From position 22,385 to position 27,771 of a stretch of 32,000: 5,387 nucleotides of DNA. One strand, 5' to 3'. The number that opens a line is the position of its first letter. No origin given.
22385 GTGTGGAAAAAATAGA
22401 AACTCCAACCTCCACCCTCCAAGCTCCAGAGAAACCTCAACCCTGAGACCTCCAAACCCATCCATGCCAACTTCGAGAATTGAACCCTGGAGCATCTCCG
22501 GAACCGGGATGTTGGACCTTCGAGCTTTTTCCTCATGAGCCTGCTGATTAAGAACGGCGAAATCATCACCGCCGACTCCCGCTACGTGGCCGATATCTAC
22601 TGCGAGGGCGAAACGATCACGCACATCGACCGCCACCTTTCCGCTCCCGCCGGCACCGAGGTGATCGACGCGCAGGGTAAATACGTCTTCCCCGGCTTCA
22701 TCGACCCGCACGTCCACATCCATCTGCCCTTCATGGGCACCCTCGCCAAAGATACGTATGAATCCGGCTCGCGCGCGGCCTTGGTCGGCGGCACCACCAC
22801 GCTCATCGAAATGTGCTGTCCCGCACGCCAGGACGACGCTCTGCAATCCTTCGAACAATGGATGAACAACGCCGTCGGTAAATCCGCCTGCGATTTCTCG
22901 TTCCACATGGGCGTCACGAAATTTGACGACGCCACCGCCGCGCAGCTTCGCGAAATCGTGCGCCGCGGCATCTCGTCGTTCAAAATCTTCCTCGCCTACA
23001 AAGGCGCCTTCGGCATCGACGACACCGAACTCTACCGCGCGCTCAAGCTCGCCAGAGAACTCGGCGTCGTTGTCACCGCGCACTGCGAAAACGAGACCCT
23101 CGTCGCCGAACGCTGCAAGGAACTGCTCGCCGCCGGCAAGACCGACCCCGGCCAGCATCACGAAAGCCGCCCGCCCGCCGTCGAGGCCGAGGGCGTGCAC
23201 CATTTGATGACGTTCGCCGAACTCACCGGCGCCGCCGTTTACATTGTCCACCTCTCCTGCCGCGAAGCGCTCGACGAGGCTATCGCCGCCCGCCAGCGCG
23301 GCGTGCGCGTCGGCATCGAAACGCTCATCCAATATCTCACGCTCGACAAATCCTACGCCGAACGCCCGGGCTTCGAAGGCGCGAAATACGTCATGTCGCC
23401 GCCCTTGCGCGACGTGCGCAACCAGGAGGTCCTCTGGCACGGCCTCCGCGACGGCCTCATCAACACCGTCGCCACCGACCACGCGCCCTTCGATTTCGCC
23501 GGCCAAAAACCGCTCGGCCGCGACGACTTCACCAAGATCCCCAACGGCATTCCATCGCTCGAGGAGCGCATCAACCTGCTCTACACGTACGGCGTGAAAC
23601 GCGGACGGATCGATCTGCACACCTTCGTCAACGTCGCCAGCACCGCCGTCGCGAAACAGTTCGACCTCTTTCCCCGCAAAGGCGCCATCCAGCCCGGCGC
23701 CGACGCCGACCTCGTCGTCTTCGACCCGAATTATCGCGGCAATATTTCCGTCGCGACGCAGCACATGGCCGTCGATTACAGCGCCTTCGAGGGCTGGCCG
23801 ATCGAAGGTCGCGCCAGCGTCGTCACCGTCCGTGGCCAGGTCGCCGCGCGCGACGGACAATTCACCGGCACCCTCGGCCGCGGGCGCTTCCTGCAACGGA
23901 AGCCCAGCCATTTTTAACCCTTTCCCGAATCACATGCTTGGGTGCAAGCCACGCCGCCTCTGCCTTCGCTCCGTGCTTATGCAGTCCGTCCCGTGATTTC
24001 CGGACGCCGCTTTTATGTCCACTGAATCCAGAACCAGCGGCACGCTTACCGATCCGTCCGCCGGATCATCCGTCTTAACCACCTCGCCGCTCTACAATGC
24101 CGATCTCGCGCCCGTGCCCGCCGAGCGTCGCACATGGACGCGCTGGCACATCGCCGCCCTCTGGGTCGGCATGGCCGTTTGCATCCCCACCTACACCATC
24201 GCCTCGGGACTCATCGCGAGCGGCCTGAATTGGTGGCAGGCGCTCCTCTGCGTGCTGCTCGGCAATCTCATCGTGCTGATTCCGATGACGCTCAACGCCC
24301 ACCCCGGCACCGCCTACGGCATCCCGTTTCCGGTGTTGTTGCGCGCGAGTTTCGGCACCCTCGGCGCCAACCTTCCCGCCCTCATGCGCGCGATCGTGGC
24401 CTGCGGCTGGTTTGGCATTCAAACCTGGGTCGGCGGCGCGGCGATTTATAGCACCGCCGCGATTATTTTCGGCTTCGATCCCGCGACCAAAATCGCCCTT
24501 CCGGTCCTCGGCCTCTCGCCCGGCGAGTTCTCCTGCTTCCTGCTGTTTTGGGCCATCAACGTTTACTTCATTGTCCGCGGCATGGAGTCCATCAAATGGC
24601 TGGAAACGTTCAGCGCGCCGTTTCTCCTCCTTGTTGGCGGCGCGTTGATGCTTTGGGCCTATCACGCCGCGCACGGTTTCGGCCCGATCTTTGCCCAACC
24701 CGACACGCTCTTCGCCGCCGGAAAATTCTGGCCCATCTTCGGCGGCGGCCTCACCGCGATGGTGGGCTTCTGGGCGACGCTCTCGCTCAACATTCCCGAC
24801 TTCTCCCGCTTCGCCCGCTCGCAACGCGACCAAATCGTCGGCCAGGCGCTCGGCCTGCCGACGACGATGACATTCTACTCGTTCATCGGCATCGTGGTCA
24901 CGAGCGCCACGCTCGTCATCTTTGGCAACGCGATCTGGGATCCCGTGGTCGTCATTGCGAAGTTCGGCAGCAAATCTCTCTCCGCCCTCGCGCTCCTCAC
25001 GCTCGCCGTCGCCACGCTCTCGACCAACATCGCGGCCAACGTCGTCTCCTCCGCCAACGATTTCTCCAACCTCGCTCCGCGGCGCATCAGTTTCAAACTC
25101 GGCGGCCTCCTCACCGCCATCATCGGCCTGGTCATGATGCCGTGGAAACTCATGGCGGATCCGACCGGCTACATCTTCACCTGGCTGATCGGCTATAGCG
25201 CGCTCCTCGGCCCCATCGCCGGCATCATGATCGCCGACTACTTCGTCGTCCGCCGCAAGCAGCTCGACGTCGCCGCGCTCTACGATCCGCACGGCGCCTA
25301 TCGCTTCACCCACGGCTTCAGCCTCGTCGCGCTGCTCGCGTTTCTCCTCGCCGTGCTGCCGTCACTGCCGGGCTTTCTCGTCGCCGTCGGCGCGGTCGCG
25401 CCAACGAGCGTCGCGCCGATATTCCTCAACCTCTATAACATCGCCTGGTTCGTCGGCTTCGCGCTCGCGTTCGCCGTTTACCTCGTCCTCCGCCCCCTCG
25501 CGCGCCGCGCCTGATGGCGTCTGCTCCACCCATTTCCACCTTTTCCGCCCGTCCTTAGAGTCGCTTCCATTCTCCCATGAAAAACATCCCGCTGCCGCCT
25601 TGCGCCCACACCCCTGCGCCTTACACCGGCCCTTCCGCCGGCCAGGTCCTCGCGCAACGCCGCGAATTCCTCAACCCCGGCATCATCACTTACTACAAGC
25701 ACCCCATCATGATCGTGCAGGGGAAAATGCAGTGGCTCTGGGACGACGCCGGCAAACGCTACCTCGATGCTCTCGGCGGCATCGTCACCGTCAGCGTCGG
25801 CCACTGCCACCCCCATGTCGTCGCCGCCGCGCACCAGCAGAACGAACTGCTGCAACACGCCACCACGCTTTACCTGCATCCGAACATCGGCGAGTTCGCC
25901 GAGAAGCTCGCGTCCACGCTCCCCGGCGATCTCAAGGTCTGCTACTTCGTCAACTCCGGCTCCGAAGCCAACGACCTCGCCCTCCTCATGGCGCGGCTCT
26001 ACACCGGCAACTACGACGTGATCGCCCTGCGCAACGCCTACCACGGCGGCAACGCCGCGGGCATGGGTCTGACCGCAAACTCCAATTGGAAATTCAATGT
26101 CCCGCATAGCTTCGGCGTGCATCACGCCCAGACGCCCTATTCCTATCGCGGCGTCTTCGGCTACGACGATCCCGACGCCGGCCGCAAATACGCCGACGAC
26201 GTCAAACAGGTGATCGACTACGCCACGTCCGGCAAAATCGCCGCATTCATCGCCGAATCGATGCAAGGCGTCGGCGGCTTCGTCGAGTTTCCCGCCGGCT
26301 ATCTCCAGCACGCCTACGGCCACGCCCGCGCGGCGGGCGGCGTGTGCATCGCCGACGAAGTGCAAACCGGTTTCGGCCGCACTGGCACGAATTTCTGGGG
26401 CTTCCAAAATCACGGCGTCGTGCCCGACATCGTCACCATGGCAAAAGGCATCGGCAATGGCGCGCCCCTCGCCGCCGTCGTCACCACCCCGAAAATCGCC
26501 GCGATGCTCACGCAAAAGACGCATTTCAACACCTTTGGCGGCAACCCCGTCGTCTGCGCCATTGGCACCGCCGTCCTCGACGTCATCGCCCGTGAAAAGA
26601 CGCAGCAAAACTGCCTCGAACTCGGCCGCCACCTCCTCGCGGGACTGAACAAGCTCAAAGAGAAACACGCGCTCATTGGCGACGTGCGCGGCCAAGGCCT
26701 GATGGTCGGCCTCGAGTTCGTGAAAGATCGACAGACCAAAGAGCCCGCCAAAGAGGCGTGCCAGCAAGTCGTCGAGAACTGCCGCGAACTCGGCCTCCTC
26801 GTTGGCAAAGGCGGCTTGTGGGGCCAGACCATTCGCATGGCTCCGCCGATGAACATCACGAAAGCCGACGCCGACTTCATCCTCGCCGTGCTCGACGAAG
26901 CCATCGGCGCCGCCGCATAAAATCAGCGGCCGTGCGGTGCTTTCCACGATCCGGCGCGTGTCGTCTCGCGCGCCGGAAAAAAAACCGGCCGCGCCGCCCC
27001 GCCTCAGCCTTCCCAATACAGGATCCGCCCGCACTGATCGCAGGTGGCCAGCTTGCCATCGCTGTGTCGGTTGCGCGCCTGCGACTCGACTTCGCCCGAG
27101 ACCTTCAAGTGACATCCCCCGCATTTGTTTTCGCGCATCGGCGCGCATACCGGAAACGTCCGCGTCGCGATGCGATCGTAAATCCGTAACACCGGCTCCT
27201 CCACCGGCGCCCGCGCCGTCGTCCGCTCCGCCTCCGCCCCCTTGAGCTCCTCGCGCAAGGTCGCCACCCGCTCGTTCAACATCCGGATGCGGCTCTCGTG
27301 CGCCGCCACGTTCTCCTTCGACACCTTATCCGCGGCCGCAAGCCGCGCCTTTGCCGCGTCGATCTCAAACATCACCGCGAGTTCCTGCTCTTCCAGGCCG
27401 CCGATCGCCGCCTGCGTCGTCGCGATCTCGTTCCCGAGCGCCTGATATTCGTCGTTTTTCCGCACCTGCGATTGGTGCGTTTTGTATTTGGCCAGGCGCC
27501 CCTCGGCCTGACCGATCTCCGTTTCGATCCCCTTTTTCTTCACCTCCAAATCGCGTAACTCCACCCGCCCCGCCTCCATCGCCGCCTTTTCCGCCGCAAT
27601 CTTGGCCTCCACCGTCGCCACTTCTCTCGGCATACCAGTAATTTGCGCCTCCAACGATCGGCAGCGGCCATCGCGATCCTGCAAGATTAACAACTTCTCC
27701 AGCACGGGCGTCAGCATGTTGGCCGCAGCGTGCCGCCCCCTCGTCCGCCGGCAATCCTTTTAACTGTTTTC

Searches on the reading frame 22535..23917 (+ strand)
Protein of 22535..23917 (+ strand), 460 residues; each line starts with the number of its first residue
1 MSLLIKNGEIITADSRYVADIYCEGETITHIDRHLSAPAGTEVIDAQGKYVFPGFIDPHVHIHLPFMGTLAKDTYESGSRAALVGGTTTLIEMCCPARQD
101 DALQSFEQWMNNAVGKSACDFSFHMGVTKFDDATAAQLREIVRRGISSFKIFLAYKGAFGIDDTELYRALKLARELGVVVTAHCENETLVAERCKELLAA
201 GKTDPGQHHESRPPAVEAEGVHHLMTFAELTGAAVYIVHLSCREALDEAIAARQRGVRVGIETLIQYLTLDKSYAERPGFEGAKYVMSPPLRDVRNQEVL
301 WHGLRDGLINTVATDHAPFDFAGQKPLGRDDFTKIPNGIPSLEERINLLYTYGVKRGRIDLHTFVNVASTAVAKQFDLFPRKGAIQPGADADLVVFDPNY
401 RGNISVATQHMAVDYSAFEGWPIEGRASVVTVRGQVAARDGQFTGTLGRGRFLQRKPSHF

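Call 4: search_protein_families(library=pfam, proteins=[window:22535-23917:+])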
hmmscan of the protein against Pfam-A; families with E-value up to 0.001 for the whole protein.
window:22535-23917:+ (460 aa): 2 families
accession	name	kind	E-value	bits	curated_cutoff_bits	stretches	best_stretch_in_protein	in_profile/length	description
PF01979.26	Amidohydro_1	-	4.1e-27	95.8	25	1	50-434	1-342/345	Amidohydrolase family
PF07969.17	Amidohydro_3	-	1.3e-15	58.3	29.7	2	42-106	1-63/472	Amidohydrolase family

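Call 39: search_protein_families(library=ncbifam, proteins=[window:22535-23917:+])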
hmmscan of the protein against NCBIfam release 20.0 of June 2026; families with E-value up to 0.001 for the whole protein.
window:22535-23917:+ (460 aa): 63 families (the best 25 are shown)
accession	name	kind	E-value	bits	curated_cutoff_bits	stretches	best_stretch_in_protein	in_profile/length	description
TIGR02033.1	D-hydantoinase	equivalog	2.1e-163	544.5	393.25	1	3-455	1-454/454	dihydropyrimidinase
NF009941.0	PRK13404.1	subfamily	9.1e-127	423.6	647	1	3-457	6-463/478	dihydropyrimidinase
TIGR03178.1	allantoinase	equivalog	3.2e-80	270.1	357.85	1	3-454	2-440/441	allantoinase AllB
NF004839.0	PRK06189.1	equivalog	1.2e-73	248.3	631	1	3-456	5-448/451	allantoinase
NF058539.1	ergo_uti2_ErtD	equivalog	4.3e-73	246.7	650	1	5-455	5-447/449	hydantoin-5-propionate amidohydrolase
NF002668.0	PRK02382.1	equivalog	6.1e-71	239.4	452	1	10-456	6-429/436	dihydroorotase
NF005751.0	PRK07575.1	equivalog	4.2e-62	210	529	1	2-451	4-432/440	dihydroorotase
NF006559.0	PRK09060.1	equivalog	4.6e-62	209.7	482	1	2-446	6-430/444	dihydroorotase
TIGR00857.1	pyrC_multi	subfamily_domain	3.7e-61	207.3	279.05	1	19-441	6-412/412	dihydroorotase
NF058538.1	ergo_util_ErtD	equivalog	1.3e-59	202.2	600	1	7-454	6-445/446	hydantoin-5-propionate amidohydrolase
NF005960.0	PRK08044.1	equivalog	1.4e-59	202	688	1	2-453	4-448/453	allantoinase AllB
NF006688.0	PRK09236.1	equivalog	3e-54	184.5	535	1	2-447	3-435/444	dihydroorotase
NF006837.0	PRK09357.1-2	equivalog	4.9e-53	180.2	575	1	1-440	1-424/428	dihydroorotase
NF006845.0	PRK09357.2-6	equivalog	3.8e-47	160.9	728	1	1-440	1-427/428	dihydroorotase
NF006836.0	PRK09357.1-1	equivalog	2.6e-43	148.4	538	1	2-443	3-429/432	dihydroorotase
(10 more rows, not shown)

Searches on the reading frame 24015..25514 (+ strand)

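Call 4: search_protein_families(library=pfam, proteins=[window:24015-25514:+])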
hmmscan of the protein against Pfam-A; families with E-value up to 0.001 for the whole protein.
window:24015-25514:+ (499 aa): 1 family
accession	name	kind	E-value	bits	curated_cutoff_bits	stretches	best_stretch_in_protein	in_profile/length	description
PF02133.21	Transp_cyt_pur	-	6.7e-125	417.8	23.5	1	33-481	1-440/440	Permease for cytosine/purines, uracil, thiamine, allantoin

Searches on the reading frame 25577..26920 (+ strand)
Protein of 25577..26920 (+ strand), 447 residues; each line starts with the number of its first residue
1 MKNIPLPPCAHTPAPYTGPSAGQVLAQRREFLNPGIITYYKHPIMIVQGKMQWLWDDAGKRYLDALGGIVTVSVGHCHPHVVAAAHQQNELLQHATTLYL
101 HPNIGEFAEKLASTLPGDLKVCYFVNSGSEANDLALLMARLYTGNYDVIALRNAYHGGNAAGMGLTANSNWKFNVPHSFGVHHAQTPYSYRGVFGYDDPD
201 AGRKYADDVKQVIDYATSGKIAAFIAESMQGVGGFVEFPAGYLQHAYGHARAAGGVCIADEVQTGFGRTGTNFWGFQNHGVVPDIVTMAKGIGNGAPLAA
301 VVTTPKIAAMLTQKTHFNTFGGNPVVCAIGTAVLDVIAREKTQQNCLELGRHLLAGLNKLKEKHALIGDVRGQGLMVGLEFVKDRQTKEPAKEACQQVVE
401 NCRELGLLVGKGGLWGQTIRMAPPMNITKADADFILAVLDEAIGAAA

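Call 4: search_protein_families(library=pfam, proteins=[window:25577-26920:+])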
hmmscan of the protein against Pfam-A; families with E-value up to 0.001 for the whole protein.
window:25577-26920:+ (447 aa): 1 family
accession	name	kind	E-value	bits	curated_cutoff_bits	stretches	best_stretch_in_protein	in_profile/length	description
PF00202.27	Aminotran_3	-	1.9e-91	307.2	30.5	1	43-443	10-403/403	Aminotransferase class-III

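Call 39: search_protein_families(library=ncbifam, proteins=[window:25577-26920:+])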
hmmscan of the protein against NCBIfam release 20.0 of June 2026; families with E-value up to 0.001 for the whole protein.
window:25577-26920:+ (447 aa): 69 families (the best 25 are shown)
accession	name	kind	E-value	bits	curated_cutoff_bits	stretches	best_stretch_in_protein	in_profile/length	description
NF004799.0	PRK06148.1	subfamily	2.2e-148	496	1128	1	18-446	582-1011/1015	hypothetical protein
NF004800.0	PRK06149.1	equivalog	2.7e-124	416.3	973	1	19-442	544-967/972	aminotransferase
NF005993.0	PRK08117.1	subfamily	1.7e-97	326.8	574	1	25-445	9-429/433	aspartate aminotransferase family protein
NF006228.0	PRK08360.1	equivalog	2.1e-88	296.9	608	1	37-443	20-424/443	aspartate aminotransferase family protein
NF004426.0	PRK05769.1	equivalog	3.6e-88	296.3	552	1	17-444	13-438/441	acetyl ornithine aminotransferase family protein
NF004718.0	PRK06062.1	subfamily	2.5e-84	283.4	472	1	42-445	38-448/454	hypothetical protein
TIGR00707.1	argD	subfamily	3e-83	279.7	410.05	1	37-443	4-380/381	acetylornithine/succinylornithine family transaminase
NF005812.0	PRK07678.1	subfamily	3e-82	276.7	488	1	26-444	12-448/451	aminotransferase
NF005683.0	PRK07481.1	subfamily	4.3e-82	276.5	575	1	40-445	26-449/453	hypothetical protein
NF002874.0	PRK03244.1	equivalog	1.8e-80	270.7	457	1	37-445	20-394/399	acetylornithine transaminase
NF006368.0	PRK08593.1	equivalog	3.8e-78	263.1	570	1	28-445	14-431/448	aspartate aminotransferase family protein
NF004714.0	PRK06058.1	subfamily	3.9e-76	256.5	639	1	17-443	19-444/447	4-aminobutyrate--2-oxoglutarate transaminase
NF005376.0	PRK06918.1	equivalog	1.9e-75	254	676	1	18-444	14-442/451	4-aminobutyrate--2-oxoglutarate transaminase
NF002325.0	PRK01278.1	subfamily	1.2e-74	251.3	372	1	38-444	9-387/395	acetylornithine transaminase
TIGR00700.1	GABAtrnsam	equivalog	4.6e-73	246.2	506.65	1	42-442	15-417/420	4-aminobutyrate--2-oxoglutarate transaminase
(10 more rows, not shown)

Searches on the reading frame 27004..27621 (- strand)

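Call 47: search_protein_families(library=pfam, proteins=[window:27004-27621:-], max_evalue=0.00001)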
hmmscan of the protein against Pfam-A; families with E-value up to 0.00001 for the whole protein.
window:27004-27621:- (205 aa): 2 families
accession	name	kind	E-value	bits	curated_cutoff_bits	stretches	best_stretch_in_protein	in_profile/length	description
PF24481.2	CT398_CC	-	3e-11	43.9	27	1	2-154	25-178/180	CT398-like coiled coil hairpin domain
PF02591.20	Zn_ribbon_9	-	5.1e-08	33.3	29.1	1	166-201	1-33/33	C4-type zinc ribbon domain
